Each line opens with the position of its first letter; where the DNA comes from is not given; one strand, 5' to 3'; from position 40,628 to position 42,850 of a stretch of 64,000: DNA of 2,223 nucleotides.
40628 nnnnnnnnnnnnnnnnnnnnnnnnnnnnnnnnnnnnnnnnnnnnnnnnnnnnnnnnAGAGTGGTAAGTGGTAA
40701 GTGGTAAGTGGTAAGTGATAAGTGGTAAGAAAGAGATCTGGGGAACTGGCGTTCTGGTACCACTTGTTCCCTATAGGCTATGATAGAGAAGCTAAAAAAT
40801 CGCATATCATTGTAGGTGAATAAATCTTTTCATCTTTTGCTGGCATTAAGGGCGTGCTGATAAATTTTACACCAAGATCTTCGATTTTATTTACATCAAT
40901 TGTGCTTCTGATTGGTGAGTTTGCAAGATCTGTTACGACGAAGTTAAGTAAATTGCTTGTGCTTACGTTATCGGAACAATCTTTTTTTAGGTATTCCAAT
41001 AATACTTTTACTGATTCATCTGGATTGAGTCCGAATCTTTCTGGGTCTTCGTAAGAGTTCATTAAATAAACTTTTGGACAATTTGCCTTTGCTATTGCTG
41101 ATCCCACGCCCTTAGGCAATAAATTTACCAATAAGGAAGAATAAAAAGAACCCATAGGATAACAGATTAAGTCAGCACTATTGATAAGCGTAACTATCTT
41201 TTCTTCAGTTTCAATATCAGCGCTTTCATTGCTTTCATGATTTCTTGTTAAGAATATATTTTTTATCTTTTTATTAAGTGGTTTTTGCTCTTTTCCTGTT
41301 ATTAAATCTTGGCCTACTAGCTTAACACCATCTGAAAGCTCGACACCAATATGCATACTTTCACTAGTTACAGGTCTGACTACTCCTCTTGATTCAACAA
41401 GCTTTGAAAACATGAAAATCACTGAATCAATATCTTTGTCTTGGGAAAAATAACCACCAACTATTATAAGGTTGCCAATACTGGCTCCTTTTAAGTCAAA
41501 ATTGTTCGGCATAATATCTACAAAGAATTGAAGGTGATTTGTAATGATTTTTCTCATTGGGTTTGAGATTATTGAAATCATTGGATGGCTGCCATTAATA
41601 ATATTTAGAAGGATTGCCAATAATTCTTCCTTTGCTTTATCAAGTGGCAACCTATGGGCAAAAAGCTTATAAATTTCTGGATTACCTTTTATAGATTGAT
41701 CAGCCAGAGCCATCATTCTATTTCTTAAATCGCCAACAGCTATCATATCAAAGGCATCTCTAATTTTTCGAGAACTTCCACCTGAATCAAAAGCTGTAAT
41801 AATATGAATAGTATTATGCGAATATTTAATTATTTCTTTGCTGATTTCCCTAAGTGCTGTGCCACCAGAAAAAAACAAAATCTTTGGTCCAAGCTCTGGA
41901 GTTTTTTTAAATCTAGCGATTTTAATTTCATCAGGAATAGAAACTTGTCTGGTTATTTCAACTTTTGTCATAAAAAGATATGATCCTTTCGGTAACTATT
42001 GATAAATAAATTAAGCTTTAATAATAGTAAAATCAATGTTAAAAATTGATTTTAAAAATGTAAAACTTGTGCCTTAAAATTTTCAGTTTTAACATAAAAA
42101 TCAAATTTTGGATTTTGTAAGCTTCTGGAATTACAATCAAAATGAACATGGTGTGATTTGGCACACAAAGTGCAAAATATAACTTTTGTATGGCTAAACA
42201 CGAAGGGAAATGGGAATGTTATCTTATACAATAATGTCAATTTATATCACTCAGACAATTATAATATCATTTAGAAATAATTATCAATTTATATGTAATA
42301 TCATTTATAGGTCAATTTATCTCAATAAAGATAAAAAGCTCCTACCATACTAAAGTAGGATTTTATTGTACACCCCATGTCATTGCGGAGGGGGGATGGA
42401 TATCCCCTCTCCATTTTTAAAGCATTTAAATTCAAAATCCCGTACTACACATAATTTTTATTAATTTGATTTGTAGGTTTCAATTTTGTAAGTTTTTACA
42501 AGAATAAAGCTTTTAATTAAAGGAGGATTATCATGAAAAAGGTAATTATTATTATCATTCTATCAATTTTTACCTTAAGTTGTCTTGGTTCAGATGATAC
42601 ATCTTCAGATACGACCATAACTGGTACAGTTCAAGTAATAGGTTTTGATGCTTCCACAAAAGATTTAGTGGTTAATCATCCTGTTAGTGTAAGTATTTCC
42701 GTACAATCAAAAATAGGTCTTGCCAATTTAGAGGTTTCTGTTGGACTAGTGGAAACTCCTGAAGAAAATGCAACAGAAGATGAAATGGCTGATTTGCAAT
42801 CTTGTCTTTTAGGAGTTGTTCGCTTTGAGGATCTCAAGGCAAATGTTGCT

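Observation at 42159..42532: Sigma-54 promoter, then an iteron-like leader, then a strong terminator, upstream of the lipoprotein/HEAT-repeat operon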

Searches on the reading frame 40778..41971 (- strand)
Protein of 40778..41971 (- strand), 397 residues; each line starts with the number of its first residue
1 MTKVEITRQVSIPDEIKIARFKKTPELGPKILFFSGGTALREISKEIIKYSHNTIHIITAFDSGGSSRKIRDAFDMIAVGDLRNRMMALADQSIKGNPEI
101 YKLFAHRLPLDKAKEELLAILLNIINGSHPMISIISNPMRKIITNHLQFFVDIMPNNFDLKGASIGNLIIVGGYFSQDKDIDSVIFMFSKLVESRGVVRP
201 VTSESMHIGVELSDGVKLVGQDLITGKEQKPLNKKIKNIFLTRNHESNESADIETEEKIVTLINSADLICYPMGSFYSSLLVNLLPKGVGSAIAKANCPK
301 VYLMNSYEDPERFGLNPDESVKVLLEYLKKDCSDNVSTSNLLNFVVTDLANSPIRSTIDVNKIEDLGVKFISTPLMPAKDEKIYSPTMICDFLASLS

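Call 10: search_protein_families(library=pfam, proteins=[window:40778-41971:-], max_evalue=0.01)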
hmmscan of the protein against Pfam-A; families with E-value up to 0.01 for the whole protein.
window:40778-41971:- (397 aa): 1 family
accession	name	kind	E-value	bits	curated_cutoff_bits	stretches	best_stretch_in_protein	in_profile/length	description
PF01933.23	CofD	-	2.7e-39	135.5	30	1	31-376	1-290/290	2-phospho-L-lactate transferase CofD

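Call 11: search_protein_families(library=ncbifam, proteins=[window:40778-41971:-], max_evalue=0.01)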
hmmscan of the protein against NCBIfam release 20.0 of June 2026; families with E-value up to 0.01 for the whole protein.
window:40778-41971:- (397 aa): 2 families
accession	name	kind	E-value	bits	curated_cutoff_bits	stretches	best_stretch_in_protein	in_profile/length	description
TIGR04357.1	CofD_rel_GAK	hypoth_equivalog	2.5e-147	491.1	340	1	28-393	1-366/368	GAK system CofD-like protein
TIGR01826.1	CofD_related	subfamily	2.5e-34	119.1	196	2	157-382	77-293/310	uridine diphosphate-N-acetylglucosamine-binding protein YvcK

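Call 28: list_cluster_members(proteins=[window:40778-41971:-, window:42210-42350:+, window:42216-42350:+, window:44549-46441:+, window:46618-47727:+])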
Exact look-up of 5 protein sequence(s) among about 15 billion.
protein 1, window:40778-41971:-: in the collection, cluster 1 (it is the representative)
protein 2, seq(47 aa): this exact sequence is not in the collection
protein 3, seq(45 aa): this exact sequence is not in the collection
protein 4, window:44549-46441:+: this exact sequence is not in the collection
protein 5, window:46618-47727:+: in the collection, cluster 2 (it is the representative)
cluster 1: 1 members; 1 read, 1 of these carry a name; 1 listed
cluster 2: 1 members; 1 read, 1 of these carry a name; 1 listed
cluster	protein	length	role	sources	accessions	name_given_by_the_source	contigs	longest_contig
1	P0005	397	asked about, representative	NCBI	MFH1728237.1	MAG: GAK system CofD-like protein [Pseudomonadota bacterium]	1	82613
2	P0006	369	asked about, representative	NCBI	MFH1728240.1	MAG: sensor histidine kinase [Pseudomonadota bacterium]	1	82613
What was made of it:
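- It is not annotated (call 28).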

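Call 31: find_related_loci(query=window:40778-41971:-, collection=genome_contigs, flank=5000)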
Query window:40778-41971:- (397 aa) in genome_contigs; peptide patterns used: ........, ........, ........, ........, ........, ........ (x = any residue, [..] = any of these).
541 stretches matched a pattern; 2 encode a relative of the query (tblastn E <= 1e-3); 2 distinct loci.
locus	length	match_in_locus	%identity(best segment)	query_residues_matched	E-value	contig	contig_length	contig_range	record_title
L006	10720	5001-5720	26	28-329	1e-19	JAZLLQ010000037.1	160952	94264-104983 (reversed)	MAG: Candidatus Gastranaerophilales bacterium isolate T1900044957_TA20190013.MAGScoT_cleanbin_000009 SGB_3852_k141_12292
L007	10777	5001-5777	26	22-337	2e-19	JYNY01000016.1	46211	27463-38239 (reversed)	Candidatus Omnitrophus magneticus isolate SKK-01 SAG11015, whole genome shotgun sequence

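Call 41: find_homologous_proteins(query=window:40778-41971:-, max_evalue=1e-30)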
Query window:40778-41971:- (397 aa): 3754 proteins with E <= 1e-30 among 8000 candidates; the best 120 are listed.
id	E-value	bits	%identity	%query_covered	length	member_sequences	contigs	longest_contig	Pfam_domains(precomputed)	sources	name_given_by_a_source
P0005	3.8e-256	867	100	100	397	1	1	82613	PF01933.24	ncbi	ncbi:MAG: GAK system CofD-like protein [Pseudomonadota bacterium]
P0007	2.2e-131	457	54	94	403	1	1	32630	PF01933.24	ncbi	-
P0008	2.5e-131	456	51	100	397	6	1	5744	PF01933.24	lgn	-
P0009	8.0e-130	452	53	98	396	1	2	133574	PF01933.24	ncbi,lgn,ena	-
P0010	8.1e-130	452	52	95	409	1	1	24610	PF01933.24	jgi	jgi:CofD-related protein of GAK system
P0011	8.4e-130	451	49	100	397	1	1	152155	PF01933.24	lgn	-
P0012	8.0e-129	448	53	94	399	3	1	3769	PF01933.24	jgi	-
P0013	1.3e-128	448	53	95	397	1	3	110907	PF01933.24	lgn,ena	-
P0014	3.9e-128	446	50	100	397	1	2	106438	PF01933.24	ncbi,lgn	-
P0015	5.2e-128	446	51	100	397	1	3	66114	PF01933.24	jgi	jgi:CofD-related protein of GAK system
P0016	1.4e-127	444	49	100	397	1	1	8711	PF01933.24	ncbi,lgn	-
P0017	2.6e-127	443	49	100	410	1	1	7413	PF01933.24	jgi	jgi:CofD-related protein of GAK system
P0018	2.6e-127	443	50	100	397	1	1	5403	PF01933.24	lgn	-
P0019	3.8e-127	443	50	100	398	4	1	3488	PF01933.24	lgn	-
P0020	4.1e-127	443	49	100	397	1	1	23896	PF01933.24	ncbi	-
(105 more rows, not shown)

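Call 73: find_encoding_contigs(protein=P0007, flank=5000, max_places=3)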
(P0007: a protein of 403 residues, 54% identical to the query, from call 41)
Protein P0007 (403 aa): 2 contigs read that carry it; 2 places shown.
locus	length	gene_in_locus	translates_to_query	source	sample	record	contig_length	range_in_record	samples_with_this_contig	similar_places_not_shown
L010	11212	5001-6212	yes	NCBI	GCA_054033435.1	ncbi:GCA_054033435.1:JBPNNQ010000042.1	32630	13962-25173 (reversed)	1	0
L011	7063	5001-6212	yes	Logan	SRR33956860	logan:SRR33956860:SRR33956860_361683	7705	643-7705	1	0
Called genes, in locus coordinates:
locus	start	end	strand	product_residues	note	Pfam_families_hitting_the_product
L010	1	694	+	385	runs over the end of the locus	-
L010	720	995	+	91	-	PF20068:Amphi-Trp (weak)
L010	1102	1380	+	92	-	PF20068:Amphi-Trp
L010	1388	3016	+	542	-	PF01895:PhoU, PF02958:EcKL, PF01636:APH (faint)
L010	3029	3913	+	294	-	PF08443:RimK, PF02955:GSH-S_ATP (weak)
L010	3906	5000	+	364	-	PF07475:Hpr_kinase_C (weak)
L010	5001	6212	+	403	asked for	PF01933:CofD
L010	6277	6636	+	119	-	PF20068:Amphi-Trp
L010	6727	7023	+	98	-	PF20068:Amphi-Trp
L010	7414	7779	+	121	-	PF01609:DDE_Tnp_1, PF13359:DDE_Tnp_4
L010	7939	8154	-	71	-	-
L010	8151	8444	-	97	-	PF07927:HicA_toxin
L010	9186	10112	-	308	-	-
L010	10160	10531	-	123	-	-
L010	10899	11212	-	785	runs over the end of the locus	PF22085:NorB_cytochrome_c-like, PF00115:COX1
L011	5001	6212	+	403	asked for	PF01933:CofD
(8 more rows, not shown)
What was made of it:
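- Tried and rejected: The best CofD-like homologue is 54% identical (call 41) and sits in a different context (call 73).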

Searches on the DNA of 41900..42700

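Call 4: search_rna_families(source=window, start=41900, end=42700, threshold=evalue, max_evalue=10, show_alignments=3)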
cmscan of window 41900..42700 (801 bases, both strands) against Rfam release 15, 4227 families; matches with E-value up to 10: 5.
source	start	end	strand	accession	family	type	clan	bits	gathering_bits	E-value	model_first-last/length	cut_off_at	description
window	42038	42087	-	RF01363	CRISPR-DR50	Gene; CRISPR;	-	19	47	5.6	1-46/46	no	CRISPR RNA direct repeat element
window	42248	42312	-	RF00840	mir-374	Gene; miRNA;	-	18.8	54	0.71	1-71/71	no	mir-374 microRNA precursor family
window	42378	42467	-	RF02029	sraA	Gene; sRNA;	-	17.2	56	9.3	1-95/95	no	sraA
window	42313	42338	-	RF04009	mir-754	Gene; miRNA;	-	16.4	84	5.2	27-52/78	no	mir-754 microRNA precursor family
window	42015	42036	-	RF02108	DLEU2_4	Gene; lncRNA;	-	13.5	40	7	37-58/58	no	Deleted in lymphocytic leukemia 2 conserved region 4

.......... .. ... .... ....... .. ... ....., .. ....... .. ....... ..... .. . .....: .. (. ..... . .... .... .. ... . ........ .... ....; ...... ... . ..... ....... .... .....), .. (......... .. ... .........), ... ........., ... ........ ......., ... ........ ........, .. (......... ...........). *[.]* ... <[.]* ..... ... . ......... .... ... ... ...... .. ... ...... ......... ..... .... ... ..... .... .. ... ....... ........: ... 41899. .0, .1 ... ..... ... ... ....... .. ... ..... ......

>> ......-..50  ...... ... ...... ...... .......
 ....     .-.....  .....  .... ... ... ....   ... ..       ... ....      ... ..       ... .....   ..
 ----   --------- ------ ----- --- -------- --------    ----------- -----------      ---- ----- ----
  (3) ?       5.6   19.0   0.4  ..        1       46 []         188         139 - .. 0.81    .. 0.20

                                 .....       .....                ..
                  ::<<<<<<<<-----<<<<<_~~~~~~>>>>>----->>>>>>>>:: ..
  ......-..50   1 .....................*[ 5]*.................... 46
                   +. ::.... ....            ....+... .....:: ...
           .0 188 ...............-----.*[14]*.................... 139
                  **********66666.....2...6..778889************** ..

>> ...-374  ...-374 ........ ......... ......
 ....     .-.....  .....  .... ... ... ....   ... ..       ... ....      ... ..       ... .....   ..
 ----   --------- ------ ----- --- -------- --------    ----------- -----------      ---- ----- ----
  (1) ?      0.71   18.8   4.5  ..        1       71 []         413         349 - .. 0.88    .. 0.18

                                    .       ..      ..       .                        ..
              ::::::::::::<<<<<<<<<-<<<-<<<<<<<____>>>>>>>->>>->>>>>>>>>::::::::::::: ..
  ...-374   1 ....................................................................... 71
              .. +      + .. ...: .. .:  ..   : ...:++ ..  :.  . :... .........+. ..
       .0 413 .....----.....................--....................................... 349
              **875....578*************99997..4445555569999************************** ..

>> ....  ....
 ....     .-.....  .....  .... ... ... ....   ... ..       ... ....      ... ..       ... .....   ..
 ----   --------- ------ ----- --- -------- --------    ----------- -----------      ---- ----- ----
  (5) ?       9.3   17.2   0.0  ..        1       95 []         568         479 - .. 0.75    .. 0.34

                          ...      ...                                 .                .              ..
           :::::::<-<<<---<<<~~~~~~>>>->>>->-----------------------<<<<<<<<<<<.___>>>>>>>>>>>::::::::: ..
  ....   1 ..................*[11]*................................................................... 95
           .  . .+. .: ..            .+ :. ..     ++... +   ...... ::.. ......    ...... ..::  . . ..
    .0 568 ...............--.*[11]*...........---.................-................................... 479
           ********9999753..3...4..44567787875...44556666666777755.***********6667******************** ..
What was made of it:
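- On Described RNA families (Rfam 15: Qrr, GlmY/Z, CrcZ, Pxr, riboswitches, leaders): Only chance-level hits with E >= 0.7 appear in 41900-42700 (call 4).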

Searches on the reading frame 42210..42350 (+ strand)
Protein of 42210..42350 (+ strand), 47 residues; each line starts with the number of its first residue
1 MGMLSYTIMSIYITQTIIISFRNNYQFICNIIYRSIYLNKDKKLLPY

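Call 49: search_protein_representatives(protein=window:42210-42350:+)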
Query: 47 residues. Proteins with E-value up to 0.001 (for the whole library): 1; up to 1e-10: 0; up to 1e-30: 0. The best 1 are listed.
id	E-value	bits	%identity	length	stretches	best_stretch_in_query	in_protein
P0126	1.5e-04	37.4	37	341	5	6-33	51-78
